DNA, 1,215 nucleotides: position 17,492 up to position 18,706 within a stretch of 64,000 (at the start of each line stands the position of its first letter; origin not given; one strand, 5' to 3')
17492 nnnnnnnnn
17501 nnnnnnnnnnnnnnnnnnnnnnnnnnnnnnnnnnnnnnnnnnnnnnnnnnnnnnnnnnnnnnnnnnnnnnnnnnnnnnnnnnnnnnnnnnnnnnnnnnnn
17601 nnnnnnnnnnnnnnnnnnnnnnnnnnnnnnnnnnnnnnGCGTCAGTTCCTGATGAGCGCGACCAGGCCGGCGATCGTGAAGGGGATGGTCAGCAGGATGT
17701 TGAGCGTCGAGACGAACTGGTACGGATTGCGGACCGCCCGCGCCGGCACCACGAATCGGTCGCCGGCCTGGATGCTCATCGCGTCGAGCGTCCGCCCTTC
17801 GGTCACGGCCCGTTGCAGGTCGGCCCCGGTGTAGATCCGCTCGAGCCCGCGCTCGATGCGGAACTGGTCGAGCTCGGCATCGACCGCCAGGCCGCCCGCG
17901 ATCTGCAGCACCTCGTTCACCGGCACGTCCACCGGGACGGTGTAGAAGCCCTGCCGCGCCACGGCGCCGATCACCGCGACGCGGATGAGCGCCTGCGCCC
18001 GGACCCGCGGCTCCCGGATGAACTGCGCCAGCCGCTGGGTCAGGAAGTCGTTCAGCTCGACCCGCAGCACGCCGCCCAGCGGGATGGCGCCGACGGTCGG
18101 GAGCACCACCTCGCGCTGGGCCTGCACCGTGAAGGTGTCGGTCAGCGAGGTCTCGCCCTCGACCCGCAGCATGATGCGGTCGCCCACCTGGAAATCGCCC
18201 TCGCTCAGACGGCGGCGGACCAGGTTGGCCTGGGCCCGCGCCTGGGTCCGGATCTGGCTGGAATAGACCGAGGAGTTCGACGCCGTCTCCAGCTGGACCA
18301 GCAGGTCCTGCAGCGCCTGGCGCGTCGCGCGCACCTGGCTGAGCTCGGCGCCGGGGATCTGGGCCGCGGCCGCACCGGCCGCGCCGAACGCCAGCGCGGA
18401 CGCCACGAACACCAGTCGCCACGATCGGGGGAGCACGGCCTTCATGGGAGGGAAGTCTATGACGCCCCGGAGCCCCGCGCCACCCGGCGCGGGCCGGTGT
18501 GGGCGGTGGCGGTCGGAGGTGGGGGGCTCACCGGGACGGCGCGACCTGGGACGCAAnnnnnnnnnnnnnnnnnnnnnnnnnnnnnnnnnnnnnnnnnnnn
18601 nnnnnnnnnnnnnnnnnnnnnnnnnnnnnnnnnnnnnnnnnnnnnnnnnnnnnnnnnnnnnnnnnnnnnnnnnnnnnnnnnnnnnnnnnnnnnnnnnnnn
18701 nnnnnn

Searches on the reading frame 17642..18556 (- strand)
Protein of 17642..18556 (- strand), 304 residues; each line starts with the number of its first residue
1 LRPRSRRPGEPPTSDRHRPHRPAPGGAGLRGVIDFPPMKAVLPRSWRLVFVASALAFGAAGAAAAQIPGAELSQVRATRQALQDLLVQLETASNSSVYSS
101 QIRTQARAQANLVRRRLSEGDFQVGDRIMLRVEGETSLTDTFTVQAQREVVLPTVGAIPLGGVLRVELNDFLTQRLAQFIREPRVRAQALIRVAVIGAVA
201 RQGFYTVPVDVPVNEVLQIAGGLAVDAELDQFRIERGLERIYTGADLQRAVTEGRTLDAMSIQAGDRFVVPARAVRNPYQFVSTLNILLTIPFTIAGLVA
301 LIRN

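Call 9: search_protein_families(library=ncbifam, proteins=[window:17642-18556:-], max_evalue=0.00001)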
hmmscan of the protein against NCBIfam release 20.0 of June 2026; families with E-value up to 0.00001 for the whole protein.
window:17642-18556:- (304 aa): 2 families
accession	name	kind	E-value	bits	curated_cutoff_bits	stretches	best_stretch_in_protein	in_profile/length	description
TIGR03028.1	EpsE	equivalog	2.2e-07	30.5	262.65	1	123-270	5-159/239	polysaccharide export protein EpsE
TIGR03027.2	pepcterm_export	equivalog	5.9e-07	29.3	180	1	125-272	8-166/169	XrtA/PEP-CTERM system exopolysaccharide export protein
